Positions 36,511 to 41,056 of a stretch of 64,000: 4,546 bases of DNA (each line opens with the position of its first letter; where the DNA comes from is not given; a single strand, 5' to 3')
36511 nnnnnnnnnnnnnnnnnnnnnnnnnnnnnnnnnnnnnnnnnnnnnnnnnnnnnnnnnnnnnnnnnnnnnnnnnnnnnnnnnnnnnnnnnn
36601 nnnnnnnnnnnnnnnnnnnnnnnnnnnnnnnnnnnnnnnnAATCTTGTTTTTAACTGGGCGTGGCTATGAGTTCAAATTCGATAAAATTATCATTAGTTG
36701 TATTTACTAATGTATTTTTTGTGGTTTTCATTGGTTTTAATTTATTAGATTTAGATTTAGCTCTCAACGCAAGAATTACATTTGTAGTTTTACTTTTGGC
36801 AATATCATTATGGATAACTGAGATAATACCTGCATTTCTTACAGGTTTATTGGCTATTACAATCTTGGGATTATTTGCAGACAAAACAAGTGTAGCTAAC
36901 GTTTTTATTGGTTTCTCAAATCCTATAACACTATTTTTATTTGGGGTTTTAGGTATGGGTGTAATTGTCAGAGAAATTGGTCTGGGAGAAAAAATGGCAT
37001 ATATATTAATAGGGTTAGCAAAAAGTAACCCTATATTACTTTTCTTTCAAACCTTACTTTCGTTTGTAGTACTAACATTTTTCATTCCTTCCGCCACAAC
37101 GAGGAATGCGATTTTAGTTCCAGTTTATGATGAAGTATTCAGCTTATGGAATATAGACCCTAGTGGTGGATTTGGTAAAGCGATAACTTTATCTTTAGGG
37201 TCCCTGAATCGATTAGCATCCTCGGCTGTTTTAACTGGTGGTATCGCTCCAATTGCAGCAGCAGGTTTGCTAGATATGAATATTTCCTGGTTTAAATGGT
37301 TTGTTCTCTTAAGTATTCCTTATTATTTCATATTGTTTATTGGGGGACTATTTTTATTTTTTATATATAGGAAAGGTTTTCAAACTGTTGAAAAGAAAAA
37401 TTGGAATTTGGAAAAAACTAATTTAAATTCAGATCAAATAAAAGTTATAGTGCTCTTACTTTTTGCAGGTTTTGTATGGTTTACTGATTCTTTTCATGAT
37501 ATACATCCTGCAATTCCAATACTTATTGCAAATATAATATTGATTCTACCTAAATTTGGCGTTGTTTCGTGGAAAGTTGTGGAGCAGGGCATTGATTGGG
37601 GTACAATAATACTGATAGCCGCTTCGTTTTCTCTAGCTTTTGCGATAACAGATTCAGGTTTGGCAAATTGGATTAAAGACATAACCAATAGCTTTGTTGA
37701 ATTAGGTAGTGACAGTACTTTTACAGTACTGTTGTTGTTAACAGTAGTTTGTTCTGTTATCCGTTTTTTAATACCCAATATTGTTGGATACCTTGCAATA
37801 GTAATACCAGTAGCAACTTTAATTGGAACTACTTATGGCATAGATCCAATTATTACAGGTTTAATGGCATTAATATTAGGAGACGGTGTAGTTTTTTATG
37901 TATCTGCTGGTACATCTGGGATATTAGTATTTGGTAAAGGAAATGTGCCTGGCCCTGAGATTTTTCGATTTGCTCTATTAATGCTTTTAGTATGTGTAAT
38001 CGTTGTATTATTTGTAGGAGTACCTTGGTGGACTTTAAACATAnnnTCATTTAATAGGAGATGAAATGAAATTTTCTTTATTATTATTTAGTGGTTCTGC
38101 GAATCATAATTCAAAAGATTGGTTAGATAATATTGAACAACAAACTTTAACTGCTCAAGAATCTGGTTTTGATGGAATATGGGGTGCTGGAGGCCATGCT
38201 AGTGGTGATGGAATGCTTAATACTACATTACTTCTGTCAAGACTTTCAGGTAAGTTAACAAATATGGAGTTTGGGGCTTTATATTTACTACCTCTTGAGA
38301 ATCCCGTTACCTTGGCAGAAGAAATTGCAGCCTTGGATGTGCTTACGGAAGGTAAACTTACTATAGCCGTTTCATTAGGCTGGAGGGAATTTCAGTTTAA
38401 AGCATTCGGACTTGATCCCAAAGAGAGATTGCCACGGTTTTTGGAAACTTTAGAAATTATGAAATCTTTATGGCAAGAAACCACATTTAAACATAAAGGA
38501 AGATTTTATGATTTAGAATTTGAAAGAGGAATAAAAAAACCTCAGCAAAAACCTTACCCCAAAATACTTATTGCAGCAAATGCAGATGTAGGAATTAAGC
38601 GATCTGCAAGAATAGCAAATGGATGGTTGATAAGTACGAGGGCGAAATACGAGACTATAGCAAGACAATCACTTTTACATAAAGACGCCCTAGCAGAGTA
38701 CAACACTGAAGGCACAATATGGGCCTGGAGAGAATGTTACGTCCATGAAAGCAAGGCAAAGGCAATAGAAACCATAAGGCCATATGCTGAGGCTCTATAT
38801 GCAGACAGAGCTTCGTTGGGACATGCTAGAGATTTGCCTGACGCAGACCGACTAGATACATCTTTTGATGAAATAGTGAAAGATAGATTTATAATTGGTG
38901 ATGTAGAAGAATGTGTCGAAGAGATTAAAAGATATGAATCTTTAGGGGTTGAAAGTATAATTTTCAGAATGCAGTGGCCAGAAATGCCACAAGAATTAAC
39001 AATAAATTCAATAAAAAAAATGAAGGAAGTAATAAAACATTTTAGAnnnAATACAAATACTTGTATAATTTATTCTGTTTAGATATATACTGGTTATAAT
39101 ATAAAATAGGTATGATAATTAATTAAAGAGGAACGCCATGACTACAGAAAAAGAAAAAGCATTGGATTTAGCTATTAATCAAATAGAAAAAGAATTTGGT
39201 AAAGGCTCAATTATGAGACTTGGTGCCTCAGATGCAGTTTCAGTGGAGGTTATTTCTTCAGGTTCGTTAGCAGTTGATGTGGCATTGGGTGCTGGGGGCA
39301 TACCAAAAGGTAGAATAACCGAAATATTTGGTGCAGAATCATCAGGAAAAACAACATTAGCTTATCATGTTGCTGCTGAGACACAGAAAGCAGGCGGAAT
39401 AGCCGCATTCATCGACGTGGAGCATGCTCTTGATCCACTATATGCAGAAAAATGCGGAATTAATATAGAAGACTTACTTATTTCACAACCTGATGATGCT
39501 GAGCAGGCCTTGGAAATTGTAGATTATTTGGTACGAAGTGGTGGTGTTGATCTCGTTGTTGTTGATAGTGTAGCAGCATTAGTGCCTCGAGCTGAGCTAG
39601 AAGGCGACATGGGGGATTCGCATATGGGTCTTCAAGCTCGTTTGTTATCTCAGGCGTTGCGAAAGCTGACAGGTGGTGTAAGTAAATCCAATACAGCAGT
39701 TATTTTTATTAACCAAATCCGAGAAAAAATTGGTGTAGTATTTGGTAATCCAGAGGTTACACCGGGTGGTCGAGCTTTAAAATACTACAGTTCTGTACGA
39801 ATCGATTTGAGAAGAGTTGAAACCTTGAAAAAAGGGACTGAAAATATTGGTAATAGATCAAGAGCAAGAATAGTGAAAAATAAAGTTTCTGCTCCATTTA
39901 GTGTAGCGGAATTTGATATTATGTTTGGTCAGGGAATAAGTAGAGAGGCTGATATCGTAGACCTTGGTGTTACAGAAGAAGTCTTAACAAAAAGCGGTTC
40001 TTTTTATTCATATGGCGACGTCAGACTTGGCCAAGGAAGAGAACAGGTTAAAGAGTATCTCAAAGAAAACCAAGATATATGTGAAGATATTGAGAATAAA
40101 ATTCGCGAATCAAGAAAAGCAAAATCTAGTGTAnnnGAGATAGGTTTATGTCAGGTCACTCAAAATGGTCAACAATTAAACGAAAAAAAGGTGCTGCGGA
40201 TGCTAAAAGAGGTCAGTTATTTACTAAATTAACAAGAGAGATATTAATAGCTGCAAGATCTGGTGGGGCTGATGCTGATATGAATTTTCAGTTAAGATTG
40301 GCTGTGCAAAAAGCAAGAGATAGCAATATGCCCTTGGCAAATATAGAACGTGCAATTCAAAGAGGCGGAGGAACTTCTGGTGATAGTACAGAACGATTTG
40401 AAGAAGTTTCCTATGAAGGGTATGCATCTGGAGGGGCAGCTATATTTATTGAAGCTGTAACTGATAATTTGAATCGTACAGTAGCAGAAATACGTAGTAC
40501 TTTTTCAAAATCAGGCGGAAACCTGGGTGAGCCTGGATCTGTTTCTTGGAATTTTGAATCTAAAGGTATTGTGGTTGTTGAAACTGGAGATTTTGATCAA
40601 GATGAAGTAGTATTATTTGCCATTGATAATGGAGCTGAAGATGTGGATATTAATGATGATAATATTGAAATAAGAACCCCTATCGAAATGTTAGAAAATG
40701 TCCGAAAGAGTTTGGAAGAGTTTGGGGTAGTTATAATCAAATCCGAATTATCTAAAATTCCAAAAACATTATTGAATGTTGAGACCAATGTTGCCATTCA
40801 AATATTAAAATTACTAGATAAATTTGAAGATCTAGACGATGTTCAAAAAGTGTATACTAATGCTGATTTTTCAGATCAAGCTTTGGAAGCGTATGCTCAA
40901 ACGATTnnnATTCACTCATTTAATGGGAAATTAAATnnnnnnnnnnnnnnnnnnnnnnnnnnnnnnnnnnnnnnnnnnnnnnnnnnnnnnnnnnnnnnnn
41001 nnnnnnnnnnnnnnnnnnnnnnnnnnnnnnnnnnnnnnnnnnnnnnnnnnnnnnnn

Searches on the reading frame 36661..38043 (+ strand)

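Call 47: search_protein_families(library=pfam, proteins=[window:36661-38043:+], max_evalue=0.00001)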
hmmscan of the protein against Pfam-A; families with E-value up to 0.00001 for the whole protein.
window:36661-38043:+ (461 aa): 2 families
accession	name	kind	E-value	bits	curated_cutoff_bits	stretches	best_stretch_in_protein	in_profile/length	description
PF00939.25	Na_sulph_symp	-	8.2e-37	127.7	27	1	17-458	10-467/472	Sodium:sulfate symporter transmembrane region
PF03600.22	CitMHS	-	1.8e-22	80.3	31.9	1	50-398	3-330/336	Citrate transporter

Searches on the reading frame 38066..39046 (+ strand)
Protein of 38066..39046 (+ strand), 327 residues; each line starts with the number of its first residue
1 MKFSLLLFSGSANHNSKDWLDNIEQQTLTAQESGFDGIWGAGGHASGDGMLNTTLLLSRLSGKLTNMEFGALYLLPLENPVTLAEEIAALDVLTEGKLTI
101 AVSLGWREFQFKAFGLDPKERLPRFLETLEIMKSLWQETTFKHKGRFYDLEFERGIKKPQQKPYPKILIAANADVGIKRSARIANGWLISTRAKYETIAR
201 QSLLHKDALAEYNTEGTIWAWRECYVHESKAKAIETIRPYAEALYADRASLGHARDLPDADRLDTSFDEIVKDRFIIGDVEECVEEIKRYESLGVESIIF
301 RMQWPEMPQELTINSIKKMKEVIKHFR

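Call 47: search_protein_families(library=pfam, proteins=[window:38066-39046:+], max_evalue=0.00001)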
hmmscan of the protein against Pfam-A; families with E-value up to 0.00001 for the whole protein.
window:38066-39046:+ (327 aa): 1 family
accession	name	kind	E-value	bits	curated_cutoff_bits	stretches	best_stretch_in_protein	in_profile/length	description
PF00296.26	Bac_luciferase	-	2.5e-39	135.9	27.9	1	1-296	1-313/314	Luciferase-like monooxygenase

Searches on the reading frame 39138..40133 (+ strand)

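Call 47: search_protein_families(library=pfam, proteins=[window:39138-40133:+], max_evalue=0.00001)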
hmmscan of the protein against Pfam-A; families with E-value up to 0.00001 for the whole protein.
window:39138-40133:+ (332 aa): 4 families
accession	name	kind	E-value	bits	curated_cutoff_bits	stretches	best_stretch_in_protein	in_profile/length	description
PF00154.27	RecA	-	1.4e-132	441.4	27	1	7-268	1-262/262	recA bacterial DNA recombination protein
PF21096.2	RecA_C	-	6.4e-24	84.3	27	1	272-325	2-55/57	RecA C-terminal domain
PF08423.17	Rad51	-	2.5e-11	43.8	22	1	38-227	7-212/244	Rad51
PF06745.19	ATPase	-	1.2e-06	28.5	26.6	0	49-113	11-77/231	KaiC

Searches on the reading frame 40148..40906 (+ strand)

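Call 47: search_protein_families(library=pfam, proteins=[window:40148-40906:+], max_evalue=0.00001)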
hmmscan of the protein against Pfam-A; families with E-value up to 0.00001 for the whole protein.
window:40148-40906:+ (253 aa): 2 families
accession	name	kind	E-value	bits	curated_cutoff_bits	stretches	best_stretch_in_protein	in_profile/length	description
PF01709.26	Transcrip_reg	-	3e-51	173.8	27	1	84-239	1-160/160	TACO1/YebC second and third domain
PF20772.2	TACO1_YebC_N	-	2e-30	105.5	36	1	5-75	1-72/73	TACO1/YebC protein N-terminal domain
